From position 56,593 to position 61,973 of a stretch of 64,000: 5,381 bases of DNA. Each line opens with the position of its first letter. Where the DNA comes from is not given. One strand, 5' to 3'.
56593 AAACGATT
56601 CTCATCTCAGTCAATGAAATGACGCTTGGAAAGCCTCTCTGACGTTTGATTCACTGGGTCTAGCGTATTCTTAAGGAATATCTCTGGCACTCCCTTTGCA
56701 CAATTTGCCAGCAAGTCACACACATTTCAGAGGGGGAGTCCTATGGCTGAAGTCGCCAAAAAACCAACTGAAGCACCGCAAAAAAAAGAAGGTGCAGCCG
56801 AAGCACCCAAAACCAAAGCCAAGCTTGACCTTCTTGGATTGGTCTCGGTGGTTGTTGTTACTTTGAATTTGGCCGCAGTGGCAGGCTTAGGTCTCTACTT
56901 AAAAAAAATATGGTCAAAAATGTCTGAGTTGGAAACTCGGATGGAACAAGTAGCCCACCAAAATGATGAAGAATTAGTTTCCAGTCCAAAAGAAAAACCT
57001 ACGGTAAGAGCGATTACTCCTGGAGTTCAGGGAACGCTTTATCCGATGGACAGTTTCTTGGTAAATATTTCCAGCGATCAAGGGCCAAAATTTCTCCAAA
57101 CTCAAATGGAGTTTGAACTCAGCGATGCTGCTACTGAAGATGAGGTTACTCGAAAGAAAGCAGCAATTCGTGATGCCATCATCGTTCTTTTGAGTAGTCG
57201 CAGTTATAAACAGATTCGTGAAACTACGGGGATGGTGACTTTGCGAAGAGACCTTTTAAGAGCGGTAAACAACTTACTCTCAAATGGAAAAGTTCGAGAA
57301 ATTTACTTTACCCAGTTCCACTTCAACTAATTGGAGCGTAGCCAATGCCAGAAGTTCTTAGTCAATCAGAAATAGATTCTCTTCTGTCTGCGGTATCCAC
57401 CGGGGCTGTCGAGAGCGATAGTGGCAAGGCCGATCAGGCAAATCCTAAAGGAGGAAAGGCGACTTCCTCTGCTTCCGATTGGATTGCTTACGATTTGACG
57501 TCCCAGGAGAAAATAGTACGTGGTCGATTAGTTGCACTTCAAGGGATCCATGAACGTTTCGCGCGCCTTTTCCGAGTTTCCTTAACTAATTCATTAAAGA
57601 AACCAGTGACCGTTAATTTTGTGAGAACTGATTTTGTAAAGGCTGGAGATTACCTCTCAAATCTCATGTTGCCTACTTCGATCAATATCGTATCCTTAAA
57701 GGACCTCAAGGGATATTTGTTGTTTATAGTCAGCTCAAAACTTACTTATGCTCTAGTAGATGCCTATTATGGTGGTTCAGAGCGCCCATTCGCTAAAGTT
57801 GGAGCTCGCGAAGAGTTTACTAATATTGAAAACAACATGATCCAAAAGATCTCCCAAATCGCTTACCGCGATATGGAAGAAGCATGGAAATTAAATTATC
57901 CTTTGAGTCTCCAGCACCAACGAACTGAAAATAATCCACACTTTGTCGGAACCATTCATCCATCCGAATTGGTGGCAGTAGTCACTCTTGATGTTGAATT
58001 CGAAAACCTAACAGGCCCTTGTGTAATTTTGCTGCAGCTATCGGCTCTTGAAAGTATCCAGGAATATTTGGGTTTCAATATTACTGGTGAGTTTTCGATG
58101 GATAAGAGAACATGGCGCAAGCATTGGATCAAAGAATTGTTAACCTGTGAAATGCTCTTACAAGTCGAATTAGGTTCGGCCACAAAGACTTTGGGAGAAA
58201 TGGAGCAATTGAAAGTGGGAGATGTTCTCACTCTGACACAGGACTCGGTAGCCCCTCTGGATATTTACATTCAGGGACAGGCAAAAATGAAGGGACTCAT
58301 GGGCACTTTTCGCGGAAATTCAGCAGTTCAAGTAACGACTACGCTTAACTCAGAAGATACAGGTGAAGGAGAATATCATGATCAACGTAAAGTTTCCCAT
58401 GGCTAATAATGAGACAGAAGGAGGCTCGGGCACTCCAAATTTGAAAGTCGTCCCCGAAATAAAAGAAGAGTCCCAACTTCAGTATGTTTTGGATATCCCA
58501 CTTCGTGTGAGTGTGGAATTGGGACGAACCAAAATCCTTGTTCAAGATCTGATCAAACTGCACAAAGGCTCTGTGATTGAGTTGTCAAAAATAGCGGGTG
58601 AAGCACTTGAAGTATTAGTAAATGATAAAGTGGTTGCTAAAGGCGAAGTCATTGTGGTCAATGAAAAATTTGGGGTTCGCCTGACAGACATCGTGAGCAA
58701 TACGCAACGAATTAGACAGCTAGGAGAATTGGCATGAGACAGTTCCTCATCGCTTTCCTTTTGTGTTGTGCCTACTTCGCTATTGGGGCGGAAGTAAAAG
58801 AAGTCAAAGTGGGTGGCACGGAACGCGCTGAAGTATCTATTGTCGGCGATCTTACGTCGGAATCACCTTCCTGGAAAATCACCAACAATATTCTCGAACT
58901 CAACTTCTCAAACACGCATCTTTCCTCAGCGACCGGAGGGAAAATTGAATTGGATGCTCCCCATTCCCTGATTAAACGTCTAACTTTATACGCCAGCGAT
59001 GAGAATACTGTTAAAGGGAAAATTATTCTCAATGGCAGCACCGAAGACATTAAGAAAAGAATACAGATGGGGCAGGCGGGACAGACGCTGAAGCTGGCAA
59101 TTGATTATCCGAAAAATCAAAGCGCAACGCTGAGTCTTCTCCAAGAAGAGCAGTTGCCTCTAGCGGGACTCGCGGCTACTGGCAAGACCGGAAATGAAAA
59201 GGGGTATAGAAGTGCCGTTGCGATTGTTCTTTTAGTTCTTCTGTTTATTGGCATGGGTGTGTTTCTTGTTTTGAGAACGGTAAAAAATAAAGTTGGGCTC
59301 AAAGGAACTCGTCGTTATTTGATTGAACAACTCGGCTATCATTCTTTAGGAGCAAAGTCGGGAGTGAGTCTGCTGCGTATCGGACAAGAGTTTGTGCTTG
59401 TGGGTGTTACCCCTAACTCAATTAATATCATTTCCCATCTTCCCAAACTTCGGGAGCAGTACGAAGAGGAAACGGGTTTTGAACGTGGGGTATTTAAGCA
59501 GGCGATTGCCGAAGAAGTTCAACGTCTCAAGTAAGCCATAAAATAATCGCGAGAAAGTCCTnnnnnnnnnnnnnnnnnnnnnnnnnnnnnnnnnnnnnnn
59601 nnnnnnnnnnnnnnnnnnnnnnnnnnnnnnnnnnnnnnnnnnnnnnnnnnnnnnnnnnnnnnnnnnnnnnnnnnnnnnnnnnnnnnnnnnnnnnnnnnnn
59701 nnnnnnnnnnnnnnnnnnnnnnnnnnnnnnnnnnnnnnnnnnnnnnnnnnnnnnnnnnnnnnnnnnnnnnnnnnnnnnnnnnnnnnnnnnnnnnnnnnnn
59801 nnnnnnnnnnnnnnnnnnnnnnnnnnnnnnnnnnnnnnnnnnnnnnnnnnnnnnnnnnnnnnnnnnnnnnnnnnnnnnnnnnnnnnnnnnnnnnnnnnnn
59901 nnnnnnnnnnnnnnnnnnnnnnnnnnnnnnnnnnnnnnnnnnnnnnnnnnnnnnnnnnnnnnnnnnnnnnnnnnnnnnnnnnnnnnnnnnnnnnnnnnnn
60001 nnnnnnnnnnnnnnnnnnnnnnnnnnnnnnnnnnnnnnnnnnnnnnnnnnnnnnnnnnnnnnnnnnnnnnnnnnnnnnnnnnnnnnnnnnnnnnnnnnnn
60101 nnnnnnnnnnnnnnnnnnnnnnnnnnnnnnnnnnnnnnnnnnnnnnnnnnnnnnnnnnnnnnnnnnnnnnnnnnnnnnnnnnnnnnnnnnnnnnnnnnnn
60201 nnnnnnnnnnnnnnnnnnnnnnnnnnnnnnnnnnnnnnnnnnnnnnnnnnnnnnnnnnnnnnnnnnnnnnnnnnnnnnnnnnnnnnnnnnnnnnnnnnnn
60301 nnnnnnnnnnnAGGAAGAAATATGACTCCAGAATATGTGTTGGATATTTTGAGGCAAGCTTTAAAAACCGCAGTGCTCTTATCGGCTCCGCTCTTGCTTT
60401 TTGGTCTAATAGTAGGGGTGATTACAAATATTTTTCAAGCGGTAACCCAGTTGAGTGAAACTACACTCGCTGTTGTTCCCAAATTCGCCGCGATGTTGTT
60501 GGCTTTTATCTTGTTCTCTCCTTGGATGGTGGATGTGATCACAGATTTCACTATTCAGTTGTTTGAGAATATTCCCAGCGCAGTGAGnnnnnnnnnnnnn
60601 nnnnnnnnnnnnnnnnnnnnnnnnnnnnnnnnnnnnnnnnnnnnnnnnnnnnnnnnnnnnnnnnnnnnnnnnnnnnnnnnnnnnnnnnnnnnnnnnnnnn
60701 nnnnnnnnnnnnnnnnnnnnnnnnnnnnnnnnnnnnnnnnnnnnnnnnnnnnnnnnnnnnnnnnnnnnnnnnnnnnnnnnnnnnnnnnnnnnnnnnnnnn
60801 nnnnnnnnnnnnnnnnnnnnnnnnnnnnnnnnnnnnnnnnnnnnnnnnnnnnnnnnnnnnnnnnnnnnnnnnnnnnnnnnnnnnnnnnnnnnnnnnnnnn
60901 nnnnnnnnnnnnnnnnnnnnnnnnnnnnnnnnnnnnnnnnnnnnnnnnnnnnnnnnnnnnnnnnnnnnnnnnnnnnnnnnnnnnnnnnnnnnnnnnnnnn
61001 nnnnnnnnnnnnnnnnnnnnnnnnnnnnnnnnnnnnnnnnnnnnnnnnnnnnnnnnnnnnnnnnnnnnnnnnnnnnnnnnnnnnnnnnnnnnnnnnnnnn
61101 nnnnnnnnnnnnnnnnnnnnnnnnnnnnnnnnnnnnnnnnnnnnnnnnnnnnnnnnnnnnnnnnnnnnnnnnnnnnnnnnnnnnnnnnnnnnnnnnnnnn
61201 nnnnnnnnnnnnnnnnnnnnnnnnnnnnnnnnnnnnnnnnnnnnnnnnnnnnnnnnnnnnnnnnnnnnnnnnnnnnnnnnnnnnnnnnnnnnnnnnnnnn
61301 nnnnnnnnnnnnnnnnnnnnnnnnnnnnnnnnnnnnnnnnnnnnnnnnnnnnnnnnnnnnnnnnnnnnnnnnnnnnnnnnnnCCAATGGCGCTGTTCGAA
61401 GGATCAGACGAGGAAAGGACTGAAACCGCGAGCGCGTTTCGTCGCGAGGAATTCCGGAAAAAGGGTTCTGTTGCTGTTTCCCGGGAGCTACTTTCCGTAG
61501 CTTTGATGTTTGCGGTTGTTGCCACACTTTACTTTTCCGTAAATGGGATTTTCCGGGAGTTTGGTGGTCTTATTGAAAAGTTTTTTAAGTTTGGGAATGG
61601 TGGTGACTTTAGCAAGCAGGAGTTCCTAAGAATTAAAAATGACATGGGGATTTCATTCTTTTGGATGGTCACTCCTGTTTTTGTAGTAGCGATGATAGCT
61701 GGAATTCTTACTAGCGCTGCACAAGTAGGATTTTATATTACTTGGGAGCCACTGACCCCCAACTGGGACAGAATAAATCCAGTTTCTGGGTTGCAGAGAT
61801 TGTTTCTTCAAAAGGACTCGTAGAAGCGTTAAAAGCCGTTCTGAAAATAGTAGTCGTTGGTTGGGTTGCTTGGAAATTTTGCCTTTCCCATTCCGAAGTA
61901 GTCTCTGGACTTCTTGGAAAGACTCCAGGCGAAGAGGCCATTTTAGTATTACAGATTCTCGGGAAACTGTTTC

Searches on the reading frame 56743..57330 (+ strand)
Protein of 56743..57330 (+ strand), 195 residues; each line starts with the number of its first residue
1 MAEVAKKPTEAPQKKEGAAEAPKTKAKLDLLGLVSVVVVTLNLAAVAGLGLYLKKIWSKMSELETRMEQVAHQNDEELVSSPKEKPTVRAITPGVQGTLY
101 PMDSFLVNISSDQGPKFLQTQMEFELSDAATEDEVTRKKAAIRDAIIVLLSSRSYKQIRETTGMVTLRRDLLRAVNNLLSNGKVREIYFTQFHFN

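Call 81: search_protein_families(library=pfam, proteins=[window:56743-57330:+], max_evalue=0.001)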
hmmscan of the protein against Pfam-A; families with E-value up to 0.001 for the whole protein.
window:56743-57330:+ (195 aa): 1 family
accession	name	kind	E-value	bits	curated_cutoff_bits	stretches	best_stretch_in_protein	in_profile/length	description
PF03748.19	FliL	-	9.5e-21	74.7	24.6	1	100-192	2-100/103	Flagellar basal body-associated protein FliL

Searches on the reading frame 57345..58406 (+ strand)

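Call 81: search_protein_families(library=pfam, proteins=[window:57345-58406:+], max_evalue=0.001)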
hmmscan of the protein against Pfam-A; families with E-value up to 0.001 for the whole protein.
window:57345-58406:+ (353 aa): 2 families
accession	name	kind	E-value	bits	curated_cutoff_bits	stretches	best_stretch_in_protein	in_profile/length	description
PF02154.20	FliM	-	7.4e-43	147.1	27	1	49-242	1-192/192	Flagellar motor switch protein FliM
PF01052.25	FliMN_C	-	9e-17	61.2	23.8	1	264-333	2-71/73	Type III flagellar switch regulator (C-ring) FliN C-term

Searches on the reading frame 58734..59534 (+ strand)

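Call 81: search_protein_families(library=pfam, proteins=[window:58734-59534:+], max_evalue=0.001)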
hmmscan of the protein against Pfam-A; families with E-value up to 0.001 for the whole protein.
window:58734-59534:+ (266 aa): 1 family
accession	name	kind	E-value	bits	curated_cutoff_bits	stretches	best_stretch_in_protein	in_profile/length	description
PF04347.18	FliO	-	3.1e-09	37.2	22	1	186-256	11-84/91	Flagellar biosynthesis protein, FliO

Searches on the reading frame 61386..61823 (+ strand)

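Call 82: search_protein_families(library=pfam, proteins=[window:61386-61823:+], max_evalue=0.001)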
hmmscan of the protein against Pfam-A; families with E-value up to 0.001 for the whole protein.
window:61386-61823:+ (145 aa): 1 family
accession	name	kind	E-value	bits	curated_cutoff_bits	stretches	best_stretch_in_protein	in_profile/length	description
PF01312.24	Bac_export_2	-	5.3e-30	105.2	24.4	1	9-142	1-128/335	FlhB HrpN YscU SpaS Family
